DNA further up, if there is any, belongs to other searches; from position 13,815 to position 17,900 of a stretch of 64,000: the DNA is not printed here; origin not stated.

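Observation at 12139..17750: RecD-like helicase with a novel Cys-containing N-domain and a Vsr/DUF559-like nuclease C-domain, clustered with a RecB-like nuclease and a small membrane protein: a candidate helicase-nuclease defence module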

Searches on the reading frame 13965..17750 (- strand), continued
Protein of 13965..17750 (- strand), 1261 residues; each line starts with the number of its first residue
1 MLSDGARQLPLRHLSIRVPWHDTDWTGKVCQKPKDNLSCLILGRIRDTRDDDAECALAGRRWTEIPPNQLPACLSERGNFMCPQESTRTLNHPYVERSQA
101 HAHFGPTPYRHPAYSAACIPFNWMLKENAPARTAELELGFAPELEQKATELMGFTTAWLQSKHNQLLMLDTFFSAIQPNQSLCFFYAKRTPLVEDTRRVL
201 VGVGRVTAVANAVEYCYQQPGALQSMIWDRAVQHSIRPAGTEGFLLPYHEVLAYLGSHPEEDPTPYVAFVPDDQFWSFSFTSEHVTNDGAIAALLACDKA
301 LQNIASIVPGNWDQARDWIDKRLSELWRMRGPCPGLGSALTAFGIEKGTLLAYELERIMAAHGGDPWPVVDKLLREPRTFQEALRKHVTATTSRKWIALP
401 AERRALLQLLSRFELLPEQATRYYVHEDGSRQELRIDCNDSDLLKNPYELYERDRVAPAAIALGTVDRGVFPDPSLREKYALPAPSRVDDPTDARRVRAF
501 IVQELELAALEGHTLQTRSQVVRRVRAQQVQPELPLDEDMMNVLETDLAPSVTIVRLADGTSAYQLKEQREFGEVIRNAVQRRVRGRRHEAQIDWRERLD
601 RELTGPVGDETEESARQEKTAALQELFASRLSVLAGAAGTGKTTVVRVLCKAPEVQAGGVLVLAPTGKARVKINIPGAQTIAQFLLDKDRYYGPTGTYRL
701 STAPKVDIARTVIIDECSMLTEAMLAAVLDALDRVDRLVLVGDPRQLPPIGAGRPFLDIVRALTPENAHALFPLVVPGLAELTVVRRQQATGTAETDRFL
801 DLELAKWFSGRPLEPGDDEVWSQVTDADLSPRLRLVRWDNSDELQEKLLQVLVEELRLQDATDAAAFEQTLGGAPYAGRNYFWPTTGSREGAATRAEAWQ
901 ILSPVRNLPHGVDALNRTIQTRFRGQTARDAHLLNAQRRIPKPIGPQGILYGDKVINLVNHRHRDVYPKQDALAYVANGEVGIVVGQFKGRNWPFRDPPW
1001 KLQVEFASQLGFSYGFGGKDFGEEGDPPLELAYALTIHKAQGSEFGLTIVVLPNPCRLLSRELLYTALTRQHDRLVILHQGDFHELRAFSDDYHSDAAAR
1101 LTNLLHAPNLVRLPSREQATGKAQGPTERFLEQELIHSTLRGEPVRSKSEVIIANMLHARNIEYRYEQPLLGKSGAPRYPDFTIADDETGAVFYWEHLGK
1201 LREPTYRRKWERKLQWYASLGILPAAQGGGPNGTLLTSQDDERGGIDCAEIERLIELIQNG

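Call 23: search_protein_families(library=padloc, proteins=[L007:11738-18634:+, L009:11731-16404:+, L015:7793-13012:+, L016:2349-6464:+, L004:894-4301:-, L005:13304-16744:-], max_evalue=0.00001)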
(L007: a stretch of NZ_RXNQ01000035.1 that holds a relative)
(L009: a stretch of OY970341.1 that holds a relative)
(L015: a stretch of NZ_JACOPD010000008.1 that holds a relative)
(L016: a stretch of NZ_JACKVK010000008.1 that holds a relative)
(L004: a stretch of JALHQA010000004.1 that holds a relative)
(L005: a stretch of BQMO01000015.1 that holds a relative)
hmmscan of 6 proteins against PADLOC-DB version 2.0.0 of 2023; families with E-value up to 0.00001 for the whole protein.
L007:11738-18634:+ (2298 aa): 14 families
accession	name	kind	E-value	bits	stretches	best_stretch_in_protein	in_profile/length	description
PDLC03970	TmtA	-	2.4e-188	627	1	1-1685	1-1449/1552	-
PDLC03968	TmtA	-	2.7e-43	145.9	1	7-502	15-412/1486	-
PDLC03920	MkoA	-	1.6e-40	137.3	2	1963-2204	822-1072/1112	-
PDLC03921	MkoA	-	7.5e-28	94.8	2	1923-2204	1295-1563/1607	-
PDLC03924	MkoC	-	2.3e-17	60.5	1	2099-2205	834-941/1136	-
PDLC03964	TmtA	-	9.9e-12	41.7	1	81-155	52-119/1538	-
PDLC00132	GajB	-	3.2e-10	37.3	1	1807-1875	23-91/625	UrvD helicase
PDLC03966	TmtA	-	1.1e-08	31.4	1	79-155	47-124/1655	-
PDLC03971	TmtA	-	1.3e-08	30.8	1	79-155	58-131/1782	-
PDLC03802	RTasHel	-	2.2e-08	31.4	1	1805-1857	23-76/675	DRT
PDLC03965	TmtA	-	7.7e-08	28.8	1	80-155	35-101/1370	-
PDLC00114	GajB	-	3.6e-07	27.1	1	1805-1875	25-98/635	UrvD helicase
PDLC00112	GajB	-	2.6e-06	24.3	0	1803-1852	21-71/581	UrvD helicase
PDLC04140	mad8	-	7.6e-06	23.7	0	1799-1848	25-76/314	mads_8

L009:11731-16404:+ (1557 aa): 14 families
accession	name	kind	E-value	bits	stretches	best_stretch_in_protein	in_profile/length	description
PDLC03964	TmtA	-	2.6e-49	166.2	1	22-571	8-564/1538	-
PDLC03971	TmtA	-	8.5e-44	147.5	1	18-559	12-603/1782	-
PDLC03966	TmtA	-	3.4e-33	112.6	1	60-419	42-429/1655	-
PDLC03972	TmtA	-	3e-30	103.1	1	63-574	43-562/1302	-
PDLC03965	TmtA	-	3e-29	99.7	1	62-540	31-519/1370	-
PDLC03968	TmtA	-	1.1e-24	84.2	1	65-397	79-395/1486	-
PDLC03970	TmtA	-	9.4e-16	54.9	1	63-137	64-134/1552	-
PDLC02707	PbeA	-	3.9e-13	46.9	1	1168-1347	263-434/672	PbeA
PDLC03969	TmtA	-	4.8e-12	42.3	1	118-370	99-344/1563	-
PDLC03659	mREase_IV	-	4.1e-10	36.2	1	1177-1519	241-554/945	Type IV methyl-directed restriction enzyme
PDLC02704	PbeA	-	3e-09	33.9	0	1166-1345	263-437/682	PbeA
PDLC03658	mREase_IV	-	1.1e-08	31.3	1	1428-1527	455-552/953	Type IV methyl-directed restriction enzyme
PDLC03042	REase_I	-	1e-07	27.7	0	1455-1518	766-830/1170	Type I restriction enzyme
PDLC03047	REase_I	-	6.1e-06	22.2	0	1467-1518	650-703/1107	Type I restriction enzyme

L015:7793-13012:+ (1739 aa): 11 families
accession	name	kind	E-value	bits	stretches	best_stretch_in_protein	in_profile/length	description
PDLC03968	TmtA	-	1.3e-34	117.2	2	24-207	57-228/1486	-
PDLC03972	TmtA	-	2.9e-34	116.4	1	39-711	38-687/1302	-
PDLC03920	MkoA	-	4.6e-33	112.6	1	1274-1541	790-1080/1112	-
PDLC03966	TmtA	-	1.8e-30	103.6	2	37-208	38-227/1655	-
PDLC03921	MkoA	-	2.3e-24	83.2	1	1271-1534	1292-1564/1607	-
PDLC03964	TmtA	-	3.9e-23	79.5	1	47-794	51-808/1538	-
PDLC03924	MkoC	-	9.1e-21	71.7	1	1452-1534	860-940/1136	-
PDLC03965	TmtA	-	9.5e-18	61.6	1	43-178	32-148/1370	-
PDLC03971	TmtA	-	4.3e-17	59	2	26-136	40-143/1782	-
PDLC03970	TmtA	-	8.6e-16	55.1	1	43-128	63-133/1552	-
PDLC03969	TmtA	-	4.5e-11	39.1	1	47-213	34-211/1563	-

L016:2349-6464:+ (1371 aa): 12 families
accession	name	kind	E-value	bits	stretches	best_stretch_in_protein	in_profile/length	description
PDLC03659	mREase_IV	-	1.6e-109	365.2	1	209-715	44-571/945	Type IV methyl-directed restriction enzyme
PDLC03658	mREase_IV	-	2e-78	262.1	1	191-723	32-571/953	Type IV methyl-directed restriction enzyme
PDLC02707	PbeA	-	5.8e-28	95.9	2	581-710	502-630/672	PbeA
PDLC02704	PbeA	-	1.6e-21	74.4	1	619-711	554-645/682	PbeA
PDLC03047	REase_I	-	1e-17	61.2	1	379-531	345-501/1107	Type I restriction enzyme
PDLC02705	PbeA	-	3.8e-16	56.4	1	603-711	525-634/691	PbeA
PDLC03049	REase_I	-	6.3e-15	52.2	1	377-596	167-395/807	Type I restriction enzyme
PDLC02706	PbeA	-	1.7e-11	41.4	1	640-710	602-672/722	PbeA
PDLC02870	DpdF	-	2.5e-09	34.2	1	583-742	204-359/534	DpdF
PDLC02703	PbeA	-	4.7e-08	30.1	0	466-560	345-446/626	PbeA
PDLC02503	BrxHI|BrxHII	-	5.8e-07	26.2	1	591-725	236-367/698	BrxHI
PDLC03597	REase_MTase_IIG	-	4.2e-06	22.6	0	656-703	554-601/1646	Type IIG restriction enzyme-methyltransferase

L004:894-4301:- (1135 aa): 12 families
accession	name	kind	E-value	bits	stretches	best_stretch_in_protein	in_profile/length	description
PDLC03047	REase_I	-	2.6e-171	569.8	1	3-1127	9-1100/1107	Type I restriction enzyme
PDLC03049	REase_I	-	1.8e-47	159.8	1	247-745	59-548/807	Type I restriction enzyme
PDLC03042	REase_I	-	1.6e-32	109.9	1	346-734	441-843/1170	Type I restriction enzyme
PDLC03658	mREase_IV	-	1.1e-23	81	2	335-518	207-386/953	Type IV methyl-directed restriction enzyme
PDLC02707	PbeA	-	1.6e-19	68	1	337-735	240-629/672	PbeA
PDLC03659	mREase_IV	-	6.4e-19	65.3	1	352-716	221-553/945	Type IV methyl-directed restriction enzyme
PDLC04472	PDC-M16A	-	4.6e-13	46.4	1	2-212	4-207/930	-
PDLC02704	PbeA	-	4e-11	40.1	0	471-715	386-630/682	PbeA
PDLC03048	REase_I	-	2e-10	37.4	1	348-505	239-410/976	Type I restriction enzyme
PDLC03597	REase_MTase_IIG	-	3.1e-10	36.3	1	324-417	145-234/1646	Type IIG restriction enzyme-methyltransferase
PDLC02703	PbeA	-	1.8e-08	31.5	0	370-415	261-306/626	PbeA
PDLC03045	REase_I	-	2.7e-07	26.9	1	348-422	256-336/995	Type I restriction enzyme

L005:13304-16744:- (1146 aa): 37 families (the best 25 are shown)
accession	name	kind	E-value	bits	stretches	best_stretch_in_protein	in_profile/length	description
PDLC03920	MkoA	-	2.6e-215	716.1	1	13-1136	4-1103/1112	-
PDLC03921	MkoA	-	2.6e-132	441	2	505-1137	946-1592/1607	-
PDLC04042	PD-T4-6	-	1.5e-48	163.9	1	12-281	3-280/292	-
PDLC04053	PD-T4-6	-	5.9e-43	145.5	1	16-279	7-277/311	-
PDLC04054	PD-T4-6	-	4.6e-42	142.7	1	11-276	4-276/347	-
PDLC04138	mad6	-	4.9e-40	136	1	12-279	45-319/659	mads_6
PDLC04060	PD-T4-6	-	4.1e-39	132.8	1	15-278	5-274/486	-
PDLC04043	PD-T4-6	-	9e-39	131.8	1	14-272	11-276/452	-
PDLC04048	PD-T4-6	-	9.2e-38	128.5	1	14-246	6-234/354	-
PDLC04061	PD-T4-6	-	1.7e-37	128.1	1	16-276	14-286/510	-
PDLC04057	PD-T4-6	-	6.2e-36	122.3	1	14-283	4-281/443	-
PDLC04039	PD-T4-6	-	8.1e-34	115.4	1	18-281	14-283/458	-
PDLC04052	PD-T4-6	-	1e-32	112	1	12-275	3-278/496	-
PDLC03924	MkoC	-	2e-30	103.7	2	993-1130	822-962/1136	-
PDLC04047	PD-T4-6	-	4.9e-30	102.7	1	15-274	7-273/327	-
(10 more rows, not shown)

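Call 26: search_solved_structures(query=A2, max_evalue=1)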
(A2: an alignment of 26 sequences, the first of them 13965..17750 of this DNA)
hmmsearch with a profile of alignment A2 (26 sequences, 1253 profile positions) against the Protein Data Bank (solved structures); distinct sequences matched with E-value up to 1: 61 (the best 60 are shown).
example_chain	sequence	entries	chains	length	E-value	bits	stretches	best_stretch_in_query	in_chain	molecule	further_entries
3e1s_A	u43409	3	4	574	7.1e-32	113.2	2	624-774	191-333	Exodeoxyribonuclease V, subunit RecD | Exodeoxyribonuclease V, subunit RecD, putative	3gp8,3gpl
5ld2_D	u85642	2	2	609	2.1e-25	91.7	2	622-936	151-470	RecBCD enzyme subunit RecD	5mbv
1w36_D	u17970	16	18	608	2.1e-25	91.7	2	622-936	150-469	EXODEOXYRIBONUCLEASE V ALPHA CHAIN | RecBCD enzyme subunit RecD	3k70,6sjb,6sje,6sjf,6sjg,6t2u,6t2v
9kwf_B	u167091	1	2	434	9.8e-21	76.3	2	640-762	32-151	Putative deoxyribonuclease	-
8bnv_A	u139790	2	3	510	3.6e-13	51.2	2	638-763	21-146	AAA family ATPase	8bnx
8bns_A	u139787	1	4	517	1.1e-12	49.6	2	637-764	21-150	AAA ATPase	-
3upu_A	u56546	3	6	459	3e-11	44.8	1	642-765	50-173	ATP-dependent DNA helicase dda | Dda helicase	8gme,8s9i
6s3p_A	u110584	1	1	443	3.3e-11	44.7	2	641-765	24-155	PIF1 helicase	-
6s3e_A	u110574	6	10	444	3.3e-11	44.7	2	641-765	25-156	PIF1 helicase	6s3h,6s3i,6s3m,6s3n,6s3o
7oar_A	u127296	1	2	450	3.7e-11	44.5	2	641-765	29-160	Pif1 helicase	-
6xzt_A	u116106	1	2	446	3.9e-11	44.4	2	641-765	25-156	PIF1 helicase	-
7bil_A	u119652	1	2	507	4.2e-11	44.3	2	641-765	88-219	PIF1 helicase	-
7ada_A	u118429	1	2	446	8.3e-11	43.4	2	641-765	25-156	PIF1 helicase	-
5ftb_A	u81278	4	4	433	1.1e-09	39.7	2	642-763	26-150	TPR DOMAIN PROTEIN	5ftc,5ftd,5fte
5ftf_A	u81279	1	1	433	1.2e-09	39.5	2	642-763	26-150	TPR DOMAIN PROTEIN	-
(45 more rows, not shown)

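Call 31: find_encoding_contigs(protein=P0002, flank=5000, max_places=3)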
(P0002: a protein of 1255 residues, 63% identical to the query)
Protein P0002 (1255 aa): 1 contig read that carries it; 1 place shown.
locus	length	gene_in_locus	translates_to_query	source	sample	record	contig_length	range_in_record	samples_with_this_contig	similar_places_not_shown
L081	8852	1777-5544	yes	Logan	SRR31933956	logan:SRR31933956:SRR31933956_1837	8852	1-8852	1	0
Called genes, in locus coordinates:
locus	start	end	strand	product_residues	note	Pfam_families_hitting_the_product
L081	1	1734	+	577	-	?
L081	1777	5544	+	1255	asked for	PF05970:PIF1 (weak), PF13245:AAA_19, PF13604:AAA_30, PF01443:Viral_helicase1 (faint), PF13086:AAA_11 (weak), PF13538:UvrD_C_2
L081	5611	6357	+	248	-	-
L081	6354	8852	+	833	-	?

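Call 32: find_encoding_contigs(protein=P0010, flank=6000, max_places=3)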
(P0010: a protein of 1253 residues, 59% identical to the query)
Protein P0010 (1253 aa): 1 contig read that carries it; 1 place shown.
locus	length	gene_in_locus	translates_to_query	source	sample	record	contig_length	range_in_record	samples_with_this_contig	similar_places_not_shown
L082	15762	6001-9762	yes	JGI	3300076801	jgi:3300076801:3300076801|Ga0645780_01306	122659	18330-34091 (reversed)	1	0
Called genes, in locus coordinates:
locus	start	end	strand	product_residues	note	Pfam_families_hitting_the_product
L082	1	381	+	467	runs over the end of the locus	PF01555:N6_N4_Mtase, PF03602:Cons_hypoth95 (faint)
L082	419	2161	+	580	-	PF01609:DDE_Tnp_1 (weak), PF13751:DDE_Tnp_1_6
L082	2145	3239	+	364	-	-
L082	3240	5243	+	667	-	PF08665:PglZ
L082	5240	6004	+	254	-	-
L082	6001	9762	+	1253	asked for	PF13604:AAA_30, PF01443:Viral_helicase1 (faint), PF13245:AAA_19, PF13401:AAA_22 (faint), PF13086:AAA_11 (weak), PF13538:UvrD_C_2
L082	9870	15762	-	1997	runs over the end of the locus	PF16158:N_BRCA1_IG, PF25059:FN3_DSCAM-DSCAML_C (faint), PF13385:Laminin_G_3, PF04151:PPC (weak), PF07602:DUF1565 (weak), PF00041:fn3, PF24489:Ig_J_second (faint), PF00041:fn3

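Call 33: find_encoding_contigs(protein=P0009, flank=6000, max_places=3)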
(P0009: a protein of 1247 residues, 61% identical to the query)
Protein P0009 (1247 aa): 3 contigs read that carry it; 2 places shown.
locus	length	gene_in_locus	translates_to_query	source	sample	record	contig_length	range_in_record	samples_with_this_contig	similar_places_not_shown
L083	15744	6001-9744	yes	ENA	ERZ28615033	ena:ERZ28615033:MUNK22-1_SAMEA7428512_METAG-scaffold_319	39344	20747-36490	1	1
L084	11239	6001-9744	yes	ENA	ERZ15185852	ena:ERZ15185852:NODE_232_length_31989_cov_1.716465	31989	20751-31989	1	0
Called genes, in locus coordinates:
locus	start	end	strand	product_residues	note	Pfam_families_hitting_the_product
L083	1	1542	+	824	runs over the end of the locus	PF01555:N6_N4_Mtase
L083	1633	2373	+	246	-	-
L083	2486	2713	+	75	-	-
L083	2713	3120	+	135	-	PF01850:PIN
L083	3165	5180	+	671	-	PF08665:PglZ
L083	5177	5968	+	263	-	-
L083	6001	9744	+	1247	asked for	PF13245:AAA_19, PF13604:AAA_30, PF01443:Viral_helicase1 (faint), PF13401:AAA_22 (weak), PF13086:AAA_11 (weak), PF13538:UvrD_C_2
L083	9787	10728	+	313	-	-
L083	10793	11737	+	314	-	PF03747:ADP_ribosyl_GH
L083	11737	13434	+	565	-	-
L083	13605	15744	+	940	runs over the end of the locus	PF13091:PLDc_2, PF04851:ResIII, PF13401:AAA_22 (faint), PF00271:Helicase_C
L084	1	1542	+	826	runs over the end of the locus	PF01555:N6_N4_Mtase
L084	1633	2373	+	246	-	-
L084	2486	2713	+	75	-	-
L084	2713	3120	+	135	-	PF01850:PIN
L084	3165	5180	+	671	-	PF08665:PglZ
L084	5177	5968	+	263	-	-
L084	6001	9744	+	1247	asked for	PF13245:AAA_19, PF13604:AAA_30, PF01443:Viral_helicase1 (faint), PF13401:AAA_22 (weak), PF13086:AAA_11 (weak), PF13538:UvrD_C_2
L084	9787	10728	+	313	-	-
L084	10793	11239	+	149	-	?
